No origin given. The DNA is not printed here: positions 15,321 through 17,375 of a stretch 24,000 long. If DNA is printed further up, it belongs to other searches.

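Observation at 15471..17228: MerR HTH fused in frame to a UDP-sugar pyrophosphorylase, with an A8 slippery tract exactly at the junction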

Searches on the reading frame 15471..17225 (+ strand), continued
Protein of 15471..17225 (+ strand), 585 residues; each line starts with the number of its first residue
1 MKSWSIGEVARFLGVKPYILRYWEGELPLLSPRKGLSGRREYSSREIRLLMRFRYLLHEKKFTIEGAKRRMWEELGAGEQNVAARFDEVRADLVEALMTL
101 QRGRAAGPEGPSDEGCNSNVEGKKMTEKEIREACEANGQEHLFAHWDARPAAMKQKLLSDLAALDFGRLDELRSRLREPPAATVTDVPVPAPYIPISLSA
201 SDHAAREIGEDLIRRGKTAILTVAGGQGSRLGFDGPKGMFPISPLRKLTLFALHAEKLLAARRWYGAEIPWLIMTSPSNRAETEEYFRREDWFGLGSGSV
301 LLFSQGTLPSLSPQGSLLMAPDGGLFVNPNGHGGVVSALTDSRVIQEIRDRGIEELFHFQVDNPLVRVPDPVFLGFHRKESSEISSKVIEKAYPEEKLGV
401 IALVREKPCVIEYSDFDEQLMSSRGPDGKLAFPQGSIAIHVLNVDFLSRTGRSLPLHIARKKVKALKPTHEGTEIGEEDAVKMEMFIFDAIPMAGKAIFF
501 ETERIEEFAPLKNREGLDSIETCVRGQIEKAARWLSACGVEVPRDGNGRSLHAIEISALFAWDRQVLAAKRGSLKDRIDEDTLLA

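Call 13: find_related_loci(query=A1, collection=genome_contigs, flank=5000)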
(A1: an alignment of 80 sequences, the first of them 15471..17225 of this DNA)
Query A1 (585 aa) in genome_contigs; peptide patterns used: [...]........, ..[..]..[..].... (x = any residue, [..] = any of these).
510 stretches matched a pattern; 440 encode a relative of the query (tblastn E <= 1e-3); the best 80 are kept; 80 distinct loci.
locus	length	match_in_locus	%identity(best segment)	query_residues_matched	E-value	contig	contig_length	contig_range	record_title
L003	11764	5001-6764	86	1-585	0e+0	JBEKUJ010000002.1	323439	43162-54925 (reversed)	MAG: Spirochaetia bacterium isolate SPRUCE 579 SPRUCE_579_2, whole genome shotgun sequence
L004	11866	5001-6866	75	1-585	0e+0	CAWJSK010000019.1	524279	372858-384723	MAG: uncultured Spirochaetota bacterium isolate MFD01231.bin.2.51 genome assembly, contig: contig_6131, whole genome sho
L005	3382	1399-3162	76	1-584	0e+0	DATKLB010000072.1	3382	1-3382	MAG TPA_asm: Spirochaetia bacterium isolate SMAG_U14674 k141_698891, whole genome shotgun sequence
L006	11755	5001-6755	77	1-585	0e+0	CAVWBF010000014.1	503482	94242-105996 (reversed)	MAG: uncultured Spirochaetota bacterium isolate MFD03726.bin.4.276 genome assembly, contig: contig_24812, whole genome s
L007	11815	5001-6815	68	1-584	0e+0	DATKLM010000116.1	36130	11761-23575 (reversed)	MAG TPA_asm: Spirochaetia bacterium isolate SMAG_U14685 k141_3941038, whole genome shotgun sequence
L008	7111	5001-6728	65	1-585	0e+0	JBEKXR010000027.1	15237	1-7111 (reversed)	MAG: Spirochaetia bacterium isolate SPRUCE 656 SPRUCE_656_27, whole genome shotgun sequence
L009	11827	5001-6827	63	1-584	0e+0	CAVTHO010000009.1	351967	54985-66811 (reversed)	MAG: uncultured Spirochaetota bacterium isolate MFD05942.bin.2.325 genome assembly, contig: contig_63184, whole genome s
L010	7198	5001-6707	65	1-585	0e+0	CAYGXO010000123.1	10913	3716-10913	MAG TPA_asm: uncultured Spirochaetaceae bacterium isolate ERP119294_co2_1 genome assembly, contig: k141_2898916, whole g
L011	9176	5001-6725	64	1-585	0e+0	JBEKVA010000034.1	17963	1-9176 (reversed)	MAG: Spirochaetia bacterium isolate SPRUCE 594 SPRUCE_594_34, whole genome shotgun sequence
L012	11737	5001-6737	65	1-584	0e+0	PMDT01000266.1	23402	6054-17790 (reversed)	MAG: Spirochaetaceae bacterium isolate fen_1365 73.20120700_E2X.184_contig_401973, whole genome shotgun sequence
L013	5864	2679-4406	63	1-585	0e+0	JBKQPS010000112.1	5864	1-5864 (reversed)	MAG: Spirochaetia bacterium isolate MGr1A1B1C__bin_146 MGr1A1B1C_000000106304, whole genome shotgun sequence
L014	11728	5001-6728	63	1-579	0e+0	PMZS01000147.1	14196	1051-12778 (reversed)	MAG: Spirochaetaceae bacterium isolate fen_1364 73.20110800_E3D.78_contig_6262, whole genome shotgun sequence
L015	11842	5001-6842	60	1-584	0e+0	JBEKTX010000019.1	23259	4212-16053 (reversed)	MAG: Spirochaetia bacterium isolate SPRUCE 568 SPRUCE_568_19, whole genome shotgun sequence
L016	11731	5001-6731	65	1-585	0e+0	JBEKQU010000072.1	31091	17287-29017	MAG: Spirochaetia bacterium isolate SPRUCE 495 SPRUCE_495_72, whole genome shotgun sequence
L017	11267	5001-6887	61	1-585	0e+0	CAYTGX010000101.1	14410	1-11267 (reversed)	MAG TPA_asm: uncultured Spirochaetaceae bacterium isolate binchicken_co54_275 genome assembly, contig: NODE_7527_length_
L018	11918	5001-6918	84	1-585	0e+0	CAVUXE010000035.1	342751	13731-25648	MAG: uncultured Spirochaetota bacterium isolate MFD04492.bin.2.86 genome assembly, contig: contig_15705, whole genome sh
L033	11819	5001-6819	65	1-584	0e+0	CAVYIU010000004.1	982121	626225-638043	MAG: uncultured Spirochaetota bacterium isolate MFD01476.bin.2.126 genome assembly, contig: contig_11137, whole genome s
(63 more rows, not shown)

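Call 41: find_encoding_contigs(protein=P0001, flank=1000, max_places=3)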
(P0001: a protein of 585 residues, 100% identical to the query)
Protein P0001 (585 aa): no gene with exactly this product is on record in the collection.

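Call 43: predict_structure(alignment_id=A1)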
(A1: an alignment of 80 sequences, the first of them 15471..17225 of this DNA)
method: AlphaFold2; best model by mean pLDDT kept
length: 585 residues; sequences in the alignment: 80
mean_pLDDT: 88.5   pTM: 0.75
mean pLDDT of the five models: 88.5, 88.2, 87.8, 87.5, 86.4
residues with pLDDT >= 90: 429; 70-90: 100; 50-70: 20; < 50: 36
segments of 3 or more residues with pLDDT < 50: 78-80, 87-91, 100-121
pLDDT, mean of each block of 10 residues (from residue 1): 83 91 83 79 87 90 88 68 49 49 40 36 79 96 95 96 94 88 73 95 96 98 92 95 97 97 95 94 98 97 95 97 94 91 94 98 95 98 98 94 96 90 94 97 92 85 94 94 94 96 95 92 97 93 96 93 81 88 87
secondary structure, 60 per line:
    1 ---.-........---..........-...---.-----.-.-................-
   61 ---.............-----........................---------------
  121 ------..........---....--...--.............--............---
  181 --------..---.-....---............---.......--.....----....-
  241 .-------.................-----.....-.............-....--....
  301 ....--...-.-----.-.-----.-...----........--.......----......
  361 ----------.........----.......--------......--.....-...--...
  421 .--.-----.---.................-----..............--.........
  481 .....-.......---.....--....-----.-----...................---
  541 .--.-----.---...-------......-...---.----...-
elements in order: H6-13 H17-26 H44-59 H64-76 H82-105 H127-136 H140-143 H151-163 H166-177 H196-199 H203-214 E218-224 H228-231 H250-265 E271-275 H277-289 H291-294 E300-304 E307-309 E327-329 H334-341 H344-350 E355-360 H371-379 E384-390 E399-404 E407-411 H418-421 E434-443 H444-450 E456-469 E472-485 H487-493 E497-501 H504-507 H520-537 E554-556 H564-569 E582-584

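Call 50: search_protein_representatives(protein=window:15471-17225:+)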
Query: 585 residues. Proteins with E-value up to 0.001 (for the whole library): 13386; up to 1e-10: 4312; up to 1e-30: 1359. The best 150 are listed.
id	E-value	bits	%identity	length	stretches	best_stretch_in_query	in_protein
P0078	4.6e-237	804.9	64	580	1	1-584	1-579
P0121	7.9e-181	619.2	37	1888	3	139-537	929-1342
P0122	1.4e-129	450.0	59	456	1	1-380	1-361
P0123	2.5e-127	442.6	59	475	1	118-467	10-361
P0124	2.5e-124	432.7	38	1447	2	139-540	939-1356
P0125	1.4e-119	417.0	47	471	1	129-584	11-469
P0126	7.3e-110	384.9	42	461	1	127-584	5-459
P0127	6.1e-108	378.6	46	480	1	128-567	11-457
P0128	2.1e-106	373.5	43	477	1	129-570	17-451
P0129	3.3e-106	372.8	45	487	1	128-568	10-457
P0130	3.6e-106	372.7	43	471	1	137-570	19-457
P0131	5.3e-106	372.2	47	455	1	129-566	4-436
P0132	1.1e-105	371.1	44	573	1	128-568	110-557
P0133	6.4e-105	368.6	44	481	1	125-564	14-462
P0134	2.5e-104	366.6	44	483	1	130-566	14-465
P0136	2.8e-103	363.2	46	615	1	137-569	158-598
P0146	1.1e-98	348.1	42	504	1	129-575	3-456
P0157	8.3e-95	335.2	41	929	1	125-570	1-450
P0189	9.2e-90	318.5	42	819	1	129-565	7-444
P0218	5.2e-85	302.9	40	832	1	134-574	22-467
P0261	6.5e-80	286.0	40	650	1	203-567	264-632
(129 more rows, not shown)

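Call 51: search_protein_families(library=pfam, proteins=[P0132, P0136, P0157, P0189, P0218, P0261, P0124, P0146], max_evalue=0.001)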
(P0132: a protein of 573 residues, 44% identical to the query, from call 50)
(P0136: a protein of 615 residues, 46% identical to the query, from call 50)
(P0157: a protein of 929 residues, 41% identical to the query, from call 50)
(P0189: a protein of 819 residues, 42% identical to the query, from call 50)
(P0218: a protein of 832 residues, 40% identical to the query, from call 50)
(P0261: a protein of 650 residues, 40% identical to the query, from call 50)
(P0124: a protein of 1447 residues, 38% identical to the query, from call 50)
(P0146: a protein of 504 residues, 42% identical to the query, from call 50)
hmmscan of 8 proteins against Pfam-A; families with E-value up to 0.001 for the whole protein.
P0132 (573 aa): 1 family
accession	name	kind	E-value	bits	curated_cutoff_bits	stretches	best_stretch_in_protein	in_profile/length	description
PF01704.24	UDPGP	-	2.9e-41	142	22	1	168-504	18-339/413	UTP--glucose-1-phosphate uridylyltransferase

P0136 (615 aa): 1 family
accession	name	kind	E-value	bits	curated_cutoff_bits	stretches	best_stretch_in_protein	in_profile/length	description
PF01704.24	UDPGP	-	5.3e-43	147.7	22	1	242-552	52-347/413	UTP--glucose-1-phosphate uridylyltransferase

P0157 (929 aa): 2 families
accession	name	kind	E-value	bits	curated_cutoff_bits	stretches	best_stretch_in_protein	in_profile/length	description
PF01704.24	UDPGP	-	1.4e-36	126.5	22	1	92-394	52-338/413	UTP--glucose-1-phosphate uridylyltransferase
PF00342.24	PGI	-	8.4e-36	124.1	22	1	534-903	91-466/486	Phosphoglucose isomerase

P0189 (819 aa): 3 families
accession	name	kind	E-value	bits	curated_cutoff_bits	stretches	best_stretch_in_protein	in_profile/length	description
PF07478.18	Dala_Dala_lig_C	-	4.9e-39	134.4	24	1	592-803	2-203/204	D-ala D-ala ligase C-terminus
PF01704.24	UDPGP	-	1e-33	117.1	22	1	81-399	38-340/413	UTP--glucose-1-phosphate uridylyltransferase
PF01820.27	Dala_Dala_lig_N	-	3.7e-24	86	34.6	1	477-574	1-121/121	D-ala D-ala ligase N-terminus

P0218 (832 aa): 2 families
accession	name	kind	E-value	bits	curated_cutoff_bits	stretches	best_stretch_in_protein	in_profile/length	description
PF01704.24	UDPGP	-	1.1e-43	149.9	22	1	110-415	51-340/413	UTP--glucose-1-phosphate uridylyltransferase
PF20511.4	PMI_typeI_cat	-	2.2e-11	44.5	22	1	513-611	7-110/143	Phosphomannose isomerase type I, catalytic domain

P0261 (650 aa): 6 families
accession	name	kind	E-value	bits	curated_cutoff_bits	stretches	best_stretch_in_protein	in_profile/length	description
PF01704.24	UDPGP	-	6.6e-45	154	22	1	276-579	51-338/413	UTP--glucose-1-phosphate uridylyltransferase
PF00625.27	Guanylate_kin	-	7.5e-43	146.8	25.2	1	2-179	4-181/182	Guanylate kinase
PF13521.12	AAA_28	-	2.8e-05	24.8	27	0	3-25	2-24/164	AAA domain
PF13238.12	AAA_18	-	0.00049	21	29.4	0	3-136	1-115/128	AAA domain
PF13671.12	AAA_33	-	0.00065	20.5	27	0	2-24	1-23/143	AAA domain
PF13401.12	AAA_22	-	0.0009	20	27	0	2-45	7-33/130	AAA domain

P0124 (1447 aa): 3 families
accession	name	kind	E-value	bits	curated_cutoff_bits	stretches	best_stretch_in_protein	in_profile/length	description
PF01704.24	UDPGP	-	6.8e-87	292.3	22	2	1020-1329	51-339/413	UTP--glucose-1-phosphate uridylyltransferase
PF08240.17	ADH_N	-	6.6e-09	36.4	23.5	1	668-733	2-72/104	Alcohol dehydrogenase GroES-like domain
PF00169.35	PH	-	5.1e-05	24.2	25.1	1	496-584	3-104/105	PH domain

P0146 (504 aa): 1 family
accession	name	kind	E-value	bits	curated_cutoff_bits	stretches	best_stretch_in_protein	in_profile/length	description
PF01704.24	UDPGP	-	1.5e-42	146.2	22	1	65-397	25-339/413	UTP--glucose-1-phosphate uridylyltransferase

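Call 54: list_cluster_members(proteins=[P0001, P0008, P0076])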
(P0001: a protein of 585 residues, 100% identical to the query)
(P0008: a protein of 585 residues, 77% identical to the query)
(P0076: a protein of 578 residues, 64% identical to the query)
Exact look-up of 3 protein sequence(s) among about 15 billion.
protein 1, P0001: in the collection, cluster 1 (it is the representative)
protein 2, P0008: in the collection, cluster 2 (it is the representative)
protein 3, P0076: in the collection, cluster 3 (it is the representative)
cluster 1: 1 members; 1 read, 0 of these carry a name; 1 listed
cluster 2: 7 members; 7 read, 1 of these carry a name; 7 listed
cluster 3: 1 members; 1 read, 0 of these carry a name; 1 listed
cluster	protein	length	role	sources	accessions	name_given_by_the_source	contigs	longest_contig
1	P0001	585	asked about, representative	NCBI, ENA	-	-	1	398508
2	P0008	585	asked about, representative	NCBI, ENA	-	-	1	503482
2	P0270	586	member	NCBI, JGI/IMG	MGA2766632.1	MAG: UTP--glucose-1-phosphate uridylyltransferase [Spirochaetia bacterium] | UDP-N-acetylglucosamine/UDP-N-acetylgalactosamine diphosphorylase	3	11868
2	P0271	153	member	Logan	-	-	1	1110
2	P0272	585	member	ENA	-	-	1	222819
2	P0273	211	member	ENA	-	-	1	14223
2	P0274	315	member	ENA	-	-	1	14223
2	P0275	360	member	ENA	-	-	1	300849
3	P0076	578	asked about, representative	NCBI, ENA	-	-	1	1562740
